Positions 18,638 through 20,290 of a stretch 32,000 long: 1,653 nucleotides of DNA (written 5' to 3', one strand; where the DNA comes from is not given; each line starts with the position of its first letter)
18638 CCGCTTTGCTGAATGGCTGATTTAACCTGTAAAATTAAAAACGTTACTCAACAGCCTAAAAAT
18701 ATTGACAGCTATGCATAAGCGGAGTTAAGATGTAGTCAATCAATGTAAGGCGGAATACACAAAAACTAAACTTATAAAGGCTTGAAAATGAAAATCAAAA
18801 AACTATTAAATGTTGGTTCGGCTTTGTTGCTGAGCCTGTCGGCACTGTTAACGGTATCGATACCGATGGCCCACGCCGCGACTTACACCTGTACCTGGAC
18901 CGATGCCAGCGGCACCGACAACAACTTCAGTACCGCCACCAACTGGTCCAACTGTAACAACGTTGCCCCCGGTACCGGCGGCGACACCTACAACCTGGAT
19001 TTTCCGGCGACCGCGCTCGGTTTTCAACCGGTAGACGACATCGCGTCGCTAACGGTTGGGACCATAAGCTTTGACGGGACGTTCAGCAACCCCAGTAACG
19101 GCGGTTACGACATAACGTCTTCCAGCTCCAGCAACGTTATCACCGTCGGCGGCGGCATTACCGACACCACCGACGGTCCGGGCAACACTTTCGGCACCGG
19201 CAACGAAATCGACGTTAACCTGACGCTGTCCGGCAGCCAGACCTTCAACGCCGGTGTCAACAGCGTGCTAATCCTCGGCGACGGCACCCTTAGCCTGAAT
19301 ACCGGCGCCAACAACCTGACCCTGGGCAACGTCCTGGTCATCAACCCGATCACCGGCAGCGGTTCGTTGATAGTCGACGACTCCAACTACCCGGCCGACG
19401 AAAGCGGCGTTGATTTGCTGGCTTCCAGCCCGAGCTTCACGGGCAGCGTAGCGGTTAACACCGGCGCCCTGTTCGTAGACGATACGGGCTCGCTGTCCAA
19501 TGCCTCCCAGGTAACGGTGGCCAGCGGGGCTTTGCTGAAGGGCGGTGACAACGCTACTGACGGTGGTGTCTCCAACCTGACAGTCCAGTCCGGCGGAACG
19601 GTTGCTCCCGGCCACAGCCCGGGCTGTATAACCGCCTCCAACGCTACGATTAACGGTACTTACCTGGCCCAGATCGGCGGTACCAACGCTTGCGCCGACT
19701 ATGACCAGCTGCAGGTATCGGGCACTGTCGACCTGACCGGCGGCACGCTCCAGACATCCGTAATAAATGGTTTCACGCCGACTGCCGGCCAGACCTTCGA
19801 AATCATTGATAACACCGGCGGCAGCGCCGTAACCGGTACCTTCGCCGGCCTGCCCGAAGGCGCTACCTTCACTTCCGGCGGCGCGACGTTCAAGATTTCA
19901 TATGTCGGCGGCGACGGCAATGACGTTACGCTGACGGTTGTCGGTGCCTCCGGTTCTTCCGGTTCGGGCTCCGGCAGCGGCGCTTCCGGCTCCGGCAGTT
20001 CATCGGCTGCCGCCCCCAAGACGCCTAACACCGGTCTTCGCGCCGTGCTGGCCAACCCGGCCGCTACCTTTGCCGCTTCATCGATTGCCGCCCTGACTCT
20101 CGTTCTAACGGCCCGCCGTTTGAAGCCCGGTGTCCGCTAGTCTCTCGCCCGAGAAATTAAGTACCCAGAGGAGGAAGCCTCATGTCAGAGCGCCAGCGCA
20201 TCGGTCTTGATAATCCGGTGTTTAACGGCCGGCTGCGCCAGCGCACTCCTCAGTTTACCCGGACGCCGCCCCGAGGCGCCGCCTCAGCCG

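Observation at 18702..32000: tRNA-flanked surface-display locus: TPNTG beta-helix protein, sortase and giant adhesin in one orientation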

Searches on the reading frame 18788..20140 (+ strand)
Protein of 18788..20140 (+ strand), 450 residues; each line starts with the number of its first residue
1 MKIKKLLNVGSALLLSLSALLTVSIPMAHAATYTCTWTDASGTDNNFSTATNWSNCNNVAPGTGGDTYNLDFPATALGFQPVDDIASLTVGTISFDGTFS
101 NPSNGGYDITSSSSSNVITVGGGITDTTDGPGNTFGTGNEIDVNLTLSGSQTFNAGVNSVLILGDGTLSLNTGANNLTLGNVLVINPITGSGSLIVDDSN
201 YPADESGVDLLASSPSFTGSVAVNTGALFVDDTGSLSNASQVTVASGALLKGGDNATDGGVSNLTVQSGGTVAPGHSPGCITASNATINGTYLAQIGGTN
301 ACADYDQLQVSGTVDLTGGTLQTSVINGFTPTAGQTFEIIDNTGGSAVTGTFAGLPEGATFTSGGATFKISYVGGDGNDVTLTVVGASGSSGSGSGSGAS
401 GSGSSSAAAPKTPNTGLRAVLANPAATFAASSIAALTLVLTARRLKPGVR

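Call 10: search_protein_families(library=pfam, proteins=[window:18788-20140:+], max_evalue=0.01)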
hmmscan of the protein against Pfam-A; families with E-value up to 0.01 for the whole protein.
window:18788-20140:+ (450 aa): 0 families

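Call 11: search_protein_families(library=ncbifam, proteins=[window:18788-20140:+], max_evalue=0.01)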
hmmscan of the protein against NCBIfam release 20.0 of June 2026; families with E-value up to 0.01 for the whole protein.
window:18788-20140:+ (450 aa): 0 families

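Call 15: find_homologous_proteins(query=window:18788-20140:+)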
Query window:18788-20140:+ (450 aa): 400 proteins with E <= 0.001 among 8000 candidates; the best 120 are listed.
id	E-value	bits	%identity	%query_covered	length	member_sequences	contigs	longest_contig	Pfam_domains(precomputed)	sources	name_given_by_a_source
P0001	1.0e-246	837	89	100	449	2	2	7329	-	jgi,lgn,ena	-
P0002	1.0e-153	531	63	100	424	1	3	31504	-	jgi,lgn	jgi:hypothetical protein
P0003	5.3e-148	512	61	100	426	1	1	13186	-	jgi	jgi:fibronectin-binding autotransporter adhesin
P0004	2.0e-146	507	60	100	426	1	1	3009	-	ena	-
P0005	1.3e-145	504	62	99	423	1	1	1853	-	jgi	jgi:fibronectin-binding autotransporter adhesin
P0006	1.9e-145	503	60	99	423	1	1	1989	-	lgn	-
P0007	6.2e-145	502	64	94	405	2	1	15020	-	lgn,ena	-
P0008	4.0e-142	492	60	100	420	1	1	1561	-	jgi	jgi:fibronectin-binding autotransporter adhesin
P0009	3.6e-139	483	62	100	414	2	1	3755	-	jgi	jgi:fibronectin-binding autotransporter adhesin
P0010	3.5e-137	476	59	99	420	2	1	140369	-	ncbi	-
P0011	1.5e-133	464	57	100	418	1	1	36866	-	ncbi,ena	-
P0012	2.8e-131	457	58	99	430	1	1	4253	-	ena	-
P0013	8.5e-127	442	54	99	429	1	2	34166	-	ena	-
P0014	5.7e-125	436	55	99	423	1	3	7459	-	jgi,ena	-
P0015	6.9e-122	426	53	99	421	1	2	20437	-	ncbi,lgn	-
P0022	6.4e-73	264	45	99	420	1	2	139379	-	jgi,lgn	jgi:hypothetical protein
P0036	7.4e-56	208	51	47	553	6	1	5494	PF12951.14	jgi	jgi:autotransporter-associated beta strand protein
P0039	1.6e-55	207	49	45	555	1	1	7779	PF12951.14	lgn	-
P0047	1.4e-53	201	56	32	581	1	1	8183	PF12951.14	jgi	jgi:autotransporter-associated beta strand protein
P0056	7.4e-51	192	47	46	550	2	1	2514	PF12951.14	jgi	jgi:autotransporter-associated beta strand protein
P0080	1.7e-45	174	46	46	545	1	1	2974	PF12951.14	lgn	-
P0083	8.4e-45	172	41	46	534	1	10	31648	PF12951.14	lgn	-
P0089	7.1e-44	169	49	47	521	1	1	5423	PF12951.14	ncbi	-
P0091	9.9e-44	168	49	45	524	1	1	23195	PF12951.14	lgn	-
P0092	1.3e-43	168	43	68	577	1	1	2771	PF12951.14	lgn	-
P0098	2.7e-42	164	34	99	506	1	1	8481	PF12951.14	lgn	-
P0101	3.5e-41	160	37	74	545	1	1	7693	PF12951.14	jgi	jgi:fibronectin-binding autotransporter adhesin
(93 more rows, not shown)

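Call 16: find_encoding_contigs(protein=P0010, flank=10000, max_places=2)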
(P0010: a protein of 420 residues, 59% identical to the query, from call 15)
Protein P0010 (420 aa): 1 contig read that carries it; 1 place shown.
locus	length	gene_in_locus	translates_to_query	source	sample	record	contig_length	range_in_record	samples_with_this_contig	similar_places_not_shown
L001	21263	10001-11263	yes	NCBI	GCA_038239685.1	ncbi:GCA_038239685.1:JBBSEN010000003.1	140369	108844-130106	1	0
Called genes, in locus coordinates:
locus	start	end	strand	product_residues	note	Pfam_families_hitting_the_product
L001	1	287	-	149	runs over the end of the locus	PF09424:YqeY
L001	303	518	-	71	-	PF01165:Ribosomal_S21 (weak)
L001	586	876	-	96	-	-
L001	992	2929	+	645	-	PF17764:PriA_3primeBD, PF04851:ResIII, PF00270:DEAD, PF18319:Zn_ribbon_PriA (weak), PF00271:Helicase_C (weak), PF18074:PriA_C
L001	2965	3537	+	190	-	PF01327:Pep_deformylase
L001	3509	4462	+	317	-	PF00551:Formyl_trans_N, PF02911:Formyl_trans_C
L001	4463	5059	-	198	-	PF18908:DUF5663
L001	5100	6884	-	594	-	PF04760:IF2_N, PF00009:GTP_EFTU, PF01926:MMR_HSR1, PF02421:FeoB_N (weak), PF22042:EF-G_D2, PF11987:IF-2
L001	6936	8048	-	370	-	PF21710:Spt6_S1 (faint), PF00575:S1 (weak), PF13509:S1_2 (faint), PF24685:OB_RRP5_4th (faint), PF00575:S1, PF23459:S1_RRP5 (weak)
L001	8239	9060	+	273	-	PF00480:ROK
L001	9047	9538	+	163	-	-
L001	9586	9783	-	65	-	-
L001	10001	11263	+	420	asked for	-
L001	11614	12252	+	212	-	PF04203:Sortase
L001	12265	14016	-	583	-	PF12229:PG_binding_4 (faint), PF13354:Beta-lactamase2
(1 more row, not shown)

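Call 17: find_encoding_contigs(protein=P0002, flank=10000, max_places=2)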
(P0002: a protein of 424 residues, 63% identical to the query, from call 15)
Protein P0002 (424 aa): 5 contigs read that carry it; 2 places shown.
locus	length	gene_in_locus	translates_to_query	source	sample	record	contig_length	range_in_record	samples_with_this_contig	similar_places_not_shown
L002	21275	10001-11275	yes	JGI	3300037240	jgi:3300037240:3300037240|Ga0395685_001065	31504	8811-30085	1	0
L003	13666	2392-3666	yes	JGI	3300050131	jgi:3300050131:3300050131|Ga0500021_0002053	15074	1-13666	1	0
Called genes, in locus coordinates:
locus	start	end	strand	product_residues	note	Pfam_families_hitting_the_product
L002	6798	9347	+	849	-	-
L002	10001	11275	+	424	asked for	-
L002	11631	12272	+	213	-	PF04203:Sortase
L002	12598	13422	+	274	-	-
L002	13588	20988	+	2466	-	-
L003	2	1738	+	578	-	?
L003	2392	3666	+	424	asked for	-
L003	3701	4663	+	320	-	PF04203:Sortase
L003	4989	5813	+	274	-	-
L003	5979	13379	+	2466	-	-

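Call 18: find_encoding_contigs(protein=P0022, flank=10000, max_places=2)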
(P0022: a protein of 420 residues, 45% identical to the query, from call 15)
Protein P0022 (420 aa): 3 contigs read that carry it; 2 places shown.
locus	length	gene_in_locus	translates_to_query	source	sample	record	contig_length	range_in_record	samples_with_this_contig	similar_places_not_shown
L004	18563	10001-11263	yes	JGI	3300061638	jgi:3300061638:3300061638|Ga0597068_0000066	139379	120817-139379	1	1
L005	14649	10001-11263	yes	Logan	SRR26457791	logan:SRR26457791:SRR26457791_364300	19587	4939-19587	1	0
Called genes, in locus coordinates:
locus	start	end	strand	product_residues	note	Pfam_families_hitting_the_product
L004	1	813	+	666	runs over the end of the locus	PF17764:PriA_3primeBD, PF00270:DEAD, PF04851:ResIII, PF18319:Zn_ribbon_PriA (weak), PF00271:Helicase_C (weak), PF18074:PriA_C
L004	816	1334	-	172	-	-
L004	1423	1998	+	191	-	PF01327:Pep_deformylase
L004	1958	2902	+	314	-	PF00551:Formyl_trans_N, PF02911:Formyl_trans_C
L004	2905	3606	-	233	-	-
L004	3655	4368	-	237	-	-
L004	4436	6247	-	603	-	PF04760:IF2_N, PF00009:GTP_EFTU, PF01926:MMR_HSR1, PF22042:EF-G_D2, PF11987:IF-2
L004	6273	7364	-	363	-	PF13509:S1_2 (faint), PF24685:OB_RRP5_4th (faint), PF00575:S1, PF21710:Spt6_S1 (faint), PF00575:S1, PF23459:S1_RRP5 (weak)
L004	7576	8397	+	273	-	PF00480:ROK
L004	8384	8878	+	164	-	-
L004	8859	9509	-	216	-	-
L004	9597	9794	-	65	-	-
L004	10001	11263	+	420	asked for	-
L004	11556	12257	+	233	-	PF04203:Sortase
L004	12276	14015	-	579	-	PF13354:Beta-lactamase2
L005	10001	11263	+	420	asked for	-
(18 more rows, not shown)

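Call 22: find_encoding_contigs(protein=P0001, flank=10000, max_places=3)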
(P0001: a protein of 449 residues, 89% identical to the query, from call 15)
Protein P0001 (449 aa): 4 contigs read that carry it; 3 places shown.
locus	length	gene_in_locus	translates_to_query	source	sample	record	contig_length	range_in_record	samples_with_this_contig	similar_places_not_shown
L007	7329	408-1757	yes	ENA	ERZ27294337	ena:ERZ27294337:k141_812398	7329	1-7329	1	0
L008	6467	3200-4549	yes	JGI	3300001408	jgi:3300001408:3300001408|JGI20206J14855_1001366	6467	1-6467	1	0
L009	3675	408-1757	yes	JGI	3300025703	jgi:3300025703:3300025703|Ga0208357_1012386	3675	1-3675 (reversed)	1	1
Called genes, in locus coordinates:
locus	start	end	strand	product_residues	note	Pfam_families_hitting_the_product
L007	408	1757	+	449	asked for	-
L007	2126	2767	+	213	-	PF04203:Sortase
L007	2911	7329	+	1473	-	?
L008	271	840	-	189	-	-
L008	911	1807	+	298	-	-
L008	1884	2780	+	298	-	-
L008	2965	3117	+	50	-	-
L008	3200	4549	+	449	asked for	-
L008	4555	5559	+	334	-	PF04203:Sortase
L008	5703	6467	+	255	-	?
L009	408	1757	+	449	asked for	-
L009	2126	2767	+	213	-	PF04203:Sortase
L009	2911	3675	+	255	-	?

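Call 24: find_related_loci(query=A1, collection=genome_contigs, flank=10000)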
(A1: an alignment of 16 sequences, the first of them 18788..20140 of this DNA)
Query A1 (450 aa) in genome_contigs; peptide patterns used: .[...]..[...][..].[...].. (x = any residue, [..] = any of these).
155 stretches matched a pattern; 140 encode a relative of the query (tblastn E <= 1e-3); the best 80 are kept; 79 distinct loci.
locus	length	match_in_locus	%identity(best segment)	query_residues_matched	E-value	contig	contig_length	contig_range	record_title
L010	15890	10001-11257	57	1-450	9e-142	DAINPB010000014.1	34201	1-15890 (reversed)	MAG TPA_asm: Candidatus Saccharibacteria bacterium isolate CTOTU10859 NODE_177_length_34201_cov_6.101154, whole genome s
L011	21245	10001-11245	59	6-447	2e-148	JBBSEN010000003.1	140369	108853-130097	MAG: Candidatus Saccharimonadales bacterium isolate LS1_sbin.48 LS1_sbin.48_K_1552962_L_140369_cov_15.0424, whole genome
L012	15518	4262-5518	53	1-446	2e-118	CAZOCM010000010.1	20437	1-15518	MAG TPA_asm: uncultured Candidatus Saccharibacteria bacterium isolate SRP200132_co1_571 genome assembly, contig: NODE_45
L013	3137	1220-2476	44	1-446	5e-86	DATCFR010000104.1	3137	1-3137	MAG TPA_asm: Candidatus Saccharimonadales bacterium isolate SMAG_U7785 k141_39028, whole genome shotgun sequence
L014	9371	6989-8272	40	1-450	2e-70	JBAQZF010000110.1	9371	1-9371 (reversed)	MAG: Candidatus Saccharimonadales bacterium isolate MFD03300_ilm_asm_bin1 k127_150473, whole genome shotgun sequence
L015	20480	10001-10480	47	263-444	1e-43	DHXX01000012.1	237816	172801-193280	MAG TPA_asm: Candidatus Saccharibacteria bacterium UBA5145 UBA5145_contig_64, whole genome shotgun sequence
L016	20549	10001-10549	44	241-445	8e-43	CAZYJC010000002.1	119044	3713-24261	MAG TPA_asm: uncultured Candidatus Saccharibacteria bacterium isolate SRP278252_co2_226 genome assembly, contig: NODE_20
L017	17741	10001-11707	38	34-385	9e-38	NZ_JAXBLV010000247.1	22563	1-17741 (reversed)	Gemmata algarum strain JC673 JC673_contig_247, whole genome shotgun sequence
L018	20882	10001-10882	36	145-450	9e-37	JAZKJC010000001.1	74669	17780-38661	MAG: Patescibacteria group bacterium isolate ADI_DC_SW_02_SPN_11032020-bin081_1 DCSW02SPN_B081_1_000000000001, whole gen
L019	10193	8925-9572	46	216-439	3e-36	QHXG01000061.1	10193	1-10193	MAG: Acidobacteria bacterium isolate gp4 AA26 14_1009_16_30cm_scaffold_13143_curated, whole genome shotgun sequence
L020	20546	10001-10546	47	200-387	4e-34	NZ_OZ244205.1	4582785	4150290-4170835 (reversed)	MAG: Nisaea sp. isolate 9597659a-a5f6-4932-a0e9-eeb6e27f2c93 chromosome 1, complete sequence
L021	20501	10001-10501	50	211-384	1e-33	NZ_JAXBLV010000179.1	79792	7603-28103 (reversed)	Gemmata algarum strain JC673 JC673_contig_179, whole genome shotgun sequence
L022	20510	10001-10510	48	206-383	1e-33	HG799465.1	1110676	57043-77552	Gemmata sp. IIL30 genomic scaffold, scaffold00004, whole genome shotgun sequence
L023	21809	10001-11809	43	34-382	2e-32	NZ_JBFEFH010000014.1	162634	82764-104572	Tautonia sp. JC769 14, whole genome shotgun sequence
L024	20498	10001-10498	49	207-379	2e-32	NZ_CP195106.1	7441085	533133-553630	Tundrisphaera lichenicola strain P12 chromosome, complete genome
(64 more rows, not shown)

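Call 42: predict_structure(alignment_id=A1)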
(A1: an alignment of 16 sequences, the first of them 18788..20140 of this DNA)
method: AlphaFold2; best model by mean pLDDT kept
length: 450 residues; sequences in the alignment: 16
mean_pLDDT: 81.1   pTM: 0.75
mean pLDDT of the five models: 81.1, 79.9, 77.4, 73.2, 71.8
residues with pLDDT >= 90: 212; 70-90: 124; 50-70: 69; < 50: 45
segments of 3 or more residues with pLDDT < 50: 23-28, 390-421
pLDDT, mean of each block of 10 residues (from residue 1): 57 63 50 84 75 86 85 67 83 83 73 91 88 63 95 91 93 97 95 96 88 96 96 93 97 76 97 82 96 91 91 95 89 93 89 93 93 82 80 40 35 39 61 80 61
secondary structure, 60 per line:
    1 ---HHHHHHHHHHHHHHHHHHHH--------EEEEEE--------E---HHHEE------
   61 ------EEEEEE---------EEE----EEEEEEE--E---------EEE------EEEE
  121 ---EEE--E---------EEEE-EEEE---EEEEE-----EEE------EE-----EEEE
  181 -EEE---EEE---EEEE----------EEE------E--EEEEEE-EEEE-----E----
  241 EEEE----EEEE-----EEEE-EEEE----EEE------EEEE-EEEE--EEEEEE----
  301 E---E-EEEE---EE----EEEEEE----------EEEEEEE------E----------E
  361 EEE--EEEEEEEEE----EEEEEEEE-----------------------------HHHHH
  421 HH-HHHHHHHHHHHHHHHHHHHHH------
elements in order: H4-23 E32-37 E67-72 E82-84 E89-95 E108-110 E117-120 E124-126 E139-142 E144-147 E151-155 E161-163 E177-180 E182-184 E188-190 E194-197 E208-210 E220-225 E227-230 E241-244 E249-252 E258-261 E263-266 E271-273 E280-283 E285-288 E291-296 E307-310 E320-325 E336-342 E360-363 E366-374 E379-386 H416-422 H424-444
